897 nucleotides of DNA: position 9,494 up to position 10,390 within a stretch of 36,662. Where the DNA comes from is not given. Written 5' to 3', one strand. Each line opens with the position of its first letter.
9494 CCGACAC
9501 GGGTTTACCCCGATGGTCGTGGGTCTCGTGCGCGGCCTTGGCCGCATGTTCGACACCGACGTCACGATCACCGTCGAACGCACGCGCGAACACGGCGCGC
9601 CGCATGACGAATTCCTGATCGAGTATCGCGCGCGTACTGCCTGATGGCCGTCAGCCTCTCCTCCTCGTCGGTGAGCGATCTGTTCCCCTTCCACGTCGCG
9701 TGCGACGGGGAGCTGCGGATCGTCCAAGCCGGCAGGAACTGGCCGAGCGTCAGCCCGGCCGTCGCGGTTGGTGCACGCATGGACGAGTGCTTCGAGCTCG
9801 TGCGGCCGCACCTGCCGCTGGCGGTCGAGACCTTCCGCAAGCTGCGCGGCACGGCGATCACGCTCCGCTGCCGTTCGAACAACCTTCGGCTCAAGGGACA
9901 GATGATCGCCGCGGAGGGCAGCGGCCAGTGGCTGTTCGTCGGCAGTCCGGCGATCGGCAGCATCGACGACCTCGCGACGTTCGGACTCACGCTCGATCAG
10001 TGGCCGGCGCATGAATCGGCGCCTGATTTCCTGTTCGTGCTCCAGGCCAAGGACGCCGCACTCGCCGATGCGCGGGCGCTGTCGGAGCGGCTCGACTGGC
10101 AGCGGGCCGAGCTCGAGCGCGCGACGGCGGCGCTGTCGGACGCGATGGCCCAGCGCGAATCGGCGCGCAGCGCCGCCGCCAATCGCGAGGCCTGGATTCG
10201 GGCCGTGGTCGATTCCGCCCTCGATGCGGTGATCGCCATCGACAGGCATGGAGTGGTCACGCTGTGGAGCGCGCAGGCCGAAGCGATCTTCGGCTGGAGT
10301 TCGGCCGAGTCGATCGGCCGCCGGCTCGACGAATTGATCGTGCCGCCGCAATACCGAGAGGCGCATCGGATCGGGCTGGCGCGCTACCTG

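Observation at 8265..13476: Split sGC-like NO sensor feeding a four-step phosphorelay: H-NOX, HNOBA-PAS-GAF-PAS kinase, REC-Hpt and a sigma-54 activator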

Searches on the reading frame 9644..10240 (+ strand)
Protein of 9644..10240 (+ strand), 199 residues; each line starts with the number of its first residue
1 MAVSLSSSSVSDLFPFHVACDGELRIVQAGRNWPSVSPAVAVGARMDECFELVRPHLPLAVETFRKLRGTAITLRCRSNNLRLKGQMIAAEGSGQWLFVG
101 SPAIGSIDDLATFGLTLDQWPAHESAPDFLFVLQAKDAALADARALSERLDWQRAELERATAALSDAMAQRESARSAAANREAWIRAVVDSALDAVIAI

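Call 6: search_solved_structures(query=window:9644-10240:+, max_evalue=0.01, show_alignments=4)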
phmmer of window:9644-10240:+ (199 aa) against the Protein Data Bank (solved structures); distinct sequences matched with E-value up to 0.01: 8.
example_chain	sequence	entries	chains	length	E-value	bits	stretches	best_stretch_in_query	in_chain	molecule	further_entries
9oxn_B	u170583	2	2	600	7.4e-11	45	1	6-151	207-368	Guanylate cyclase soluble subunit beta-1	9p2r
6pas_B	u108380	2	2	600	7.4e-11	45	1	6-151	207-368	Soluble guanylyl cyclase beta-1 subunit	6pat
2p04_A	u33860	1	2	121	2.4e-10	43.4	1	4-117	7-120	signal transduction histidine kinase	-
6jt0_B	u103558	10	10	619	3.7e-10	42.7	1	11-133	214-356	Guanylate cyclase soluble subunit beta-1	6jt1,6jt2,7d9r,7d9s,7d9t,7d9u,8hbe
2p08_A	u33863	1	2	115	4.2e-10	42.5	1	6-117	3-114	signal transduction histidine kinase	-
6pas_A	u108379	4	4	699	1.5e-08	37.5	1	8-165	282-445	Soluble guanylyl cyclase alpha-1 subunit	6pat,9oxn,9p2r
6jt0_A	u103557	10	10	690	1.8e-07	33.9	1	10-167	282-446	Guanylate cyclase soluble subunit alpha-1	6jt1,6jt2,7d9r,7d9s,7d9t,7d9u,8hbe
4gj4_A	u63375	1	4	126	2e-06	30.6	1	8-116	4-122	Soluble guanylyl cyclase alpha-1 subunit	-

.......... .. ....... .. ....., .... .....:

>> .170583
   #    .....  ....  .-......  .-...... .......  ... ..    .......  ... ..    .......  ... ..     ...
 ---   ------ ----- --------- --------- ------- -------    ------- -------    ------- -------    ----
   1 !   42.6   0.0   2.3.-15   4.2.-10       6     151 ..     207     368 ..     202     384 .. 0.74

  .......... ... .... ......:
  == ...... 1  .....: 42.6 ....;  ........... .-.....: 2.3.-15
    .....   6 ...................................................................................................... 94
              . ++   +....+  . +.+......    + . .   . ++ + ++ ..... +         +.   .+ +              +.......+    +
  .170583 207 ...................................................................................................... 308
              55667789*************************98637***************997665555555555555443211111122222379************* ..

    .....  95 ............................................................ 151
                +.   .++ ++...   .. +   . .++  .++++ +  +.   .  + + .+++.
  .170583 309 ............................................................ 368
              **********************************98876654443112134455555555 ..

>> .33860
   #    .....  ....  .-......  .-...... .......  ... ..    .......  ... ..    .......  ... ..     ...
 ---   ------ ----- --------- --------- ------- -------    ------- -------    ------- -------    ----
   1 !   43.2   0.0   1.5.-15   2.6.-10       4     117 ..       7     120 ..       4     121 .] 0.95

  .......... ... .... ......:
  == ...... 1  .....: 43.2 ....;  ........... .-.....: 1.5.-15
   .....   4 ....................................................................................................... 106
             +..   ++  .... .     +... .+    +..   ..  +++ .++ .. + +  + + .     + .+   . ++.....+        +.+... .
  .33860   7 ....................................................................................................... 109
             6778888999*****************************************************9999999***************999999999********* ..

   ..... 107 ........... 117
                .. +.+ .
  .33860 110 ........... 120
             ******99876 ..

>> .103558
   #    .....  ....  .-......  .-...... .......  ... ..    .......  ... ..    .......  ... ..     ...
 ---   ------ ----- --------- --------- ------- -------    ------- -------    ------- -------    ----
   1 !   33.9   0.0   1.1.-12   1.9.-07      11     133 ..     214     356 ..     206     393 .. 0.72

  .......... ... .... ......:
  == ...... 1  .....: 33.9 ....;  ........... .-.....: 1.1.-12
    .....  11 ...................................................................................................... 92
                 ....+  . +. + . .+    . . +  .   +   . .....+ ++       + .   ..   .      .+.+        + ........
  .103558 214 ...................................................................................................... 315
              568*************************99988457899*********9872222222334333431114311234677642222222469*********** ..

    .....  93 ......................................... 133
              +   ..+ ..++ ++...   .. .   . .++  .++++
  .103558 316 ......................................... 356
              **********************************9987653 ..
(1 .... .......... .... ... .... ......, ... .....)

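Call 10: find_homologous_proteins(query=window:9644-10183:+, max_evalue=0.001)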
Query window:9644-10183:+: 602 candidates shared short words with the query, none scored E <= 0.001.

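Call 21: find_related_loci(query=A2, collection=genome_contigs, flank=10000)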
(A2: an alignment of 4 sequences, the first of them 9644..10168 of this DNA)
Query A2 (175 aa) in genome_contigs; peptide patterns used: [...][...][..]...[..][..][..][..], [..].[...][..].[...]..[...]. (x = any residue, [..] = any of these).
111 stretches matched a pattern; 27 encode a relative of the query (tblastn E <= 1e-3); 27 distinct loci.
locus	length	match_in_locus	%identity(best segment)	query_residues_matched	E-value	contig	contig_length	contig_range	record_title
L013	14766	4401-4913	39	5-175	2e-35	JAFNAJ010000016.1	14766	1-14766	MAG: Acidobacteria bacterium isolate CTSoil_015 scaffold_1972, whole genome shotgun sequence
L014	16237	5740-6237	39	2-166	1e-32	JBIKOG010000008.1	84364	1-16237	MAG: Bryobacteraceae bacterium isolate ME2014-11-02_3300042937_group5_bin127 Rohwer_bin4_scaffold_70_c1, whole genome sh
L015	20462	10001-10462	39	6-160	5e-32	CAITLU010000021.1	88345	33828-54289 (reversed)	uncultured bacterium isolate LJ-5-9m_bin-0318 genome assembly, contig: bin-0318:21/67, whole genome shotgun sequence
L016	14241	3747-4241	37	2-165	8e-29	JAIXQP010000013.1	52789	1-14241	MAG: Acidobacteriales bacterium isolate C4_MAG_00032 pond_C4_MAG_00032_000000000004, whole genome shotgun sequence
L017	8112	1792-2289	36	4-170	1e-28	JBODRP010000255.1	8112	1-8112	MAG: Trichormus sp. isolate M6_bin.1_H NODE_288_length_8112_cov_40.939432, whole genome shotgun sequence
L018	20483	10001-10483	35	14-175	4e-27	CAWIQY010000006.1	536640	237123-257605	MAG: uncultured cyanobacterium isolate MFD03250.bin.1.144 genome assembly, contig: contig_19300, whole genome shotgun se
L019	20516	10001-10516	35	4-173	2e-27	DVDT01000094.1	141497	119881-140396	MAG TPA_asm: Trichormus sp. M33_DOE_039 k141_538040, whole genome shotgun sequence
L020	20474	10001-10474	35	3-160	3e-27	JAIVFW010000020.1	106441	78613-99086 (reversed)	Nostoc sp. CHAB 5844 NODE_20_length_106441_cov_73.963222, whole genome shotgun sequence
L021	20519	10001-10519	37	2-175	1e-27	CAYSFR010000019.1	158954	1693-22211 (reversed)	MAG TPA_asm: uncultured Solibacteraceae bacterium isolate SRP302895_co1_204 genome assembly, contig: NODE_197_length_158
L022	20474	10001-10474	35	3-160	4e-27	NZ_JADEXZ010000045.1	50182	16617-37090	Fortiea sp. LEGE XX443 NODE_45_length_50182_cov_23.1247, whole genome shotgun sequence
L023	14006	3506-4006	34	3-171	3e-26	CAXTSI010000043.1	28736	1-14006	MAG TPA_asm: uncultured bacterium isolate public_SRR14721957_metawrap_bin.4 genome assembly, contig: public_SRR14721957_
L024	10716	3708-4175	34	3-158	1e-25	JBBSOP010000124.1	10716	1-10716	MAG: Chroococcales cyanobacterium isolate LS6_sbin.32 LS6_sbin.32_K_1666764_L_10716_cov_8.0000, whole genome shotgun seq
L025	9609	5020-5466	35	1-150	7e-25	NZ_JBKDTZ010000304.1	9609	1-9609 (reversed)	MAG: Acidovorax sp. isolate samp_4354_semibin_115 samp_4354_910095, whole genome shotgun sequence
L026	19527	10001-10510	33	2-172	1e-24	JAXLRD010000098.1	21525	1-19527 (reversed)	MAG: Vicinamibacteria bacterium isolate STL-ACI20 C2.206.fa-98, whole genome shotgun sequence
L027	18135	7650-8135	33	2-164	3e-24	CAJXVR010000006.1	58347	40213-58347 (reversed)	MAG TPA_asm: uncultured Verrucomicrobia bacterium isolate SRR3933246_bin.8_MetaBAT_v2.12.1_MAG genome assembly, contig:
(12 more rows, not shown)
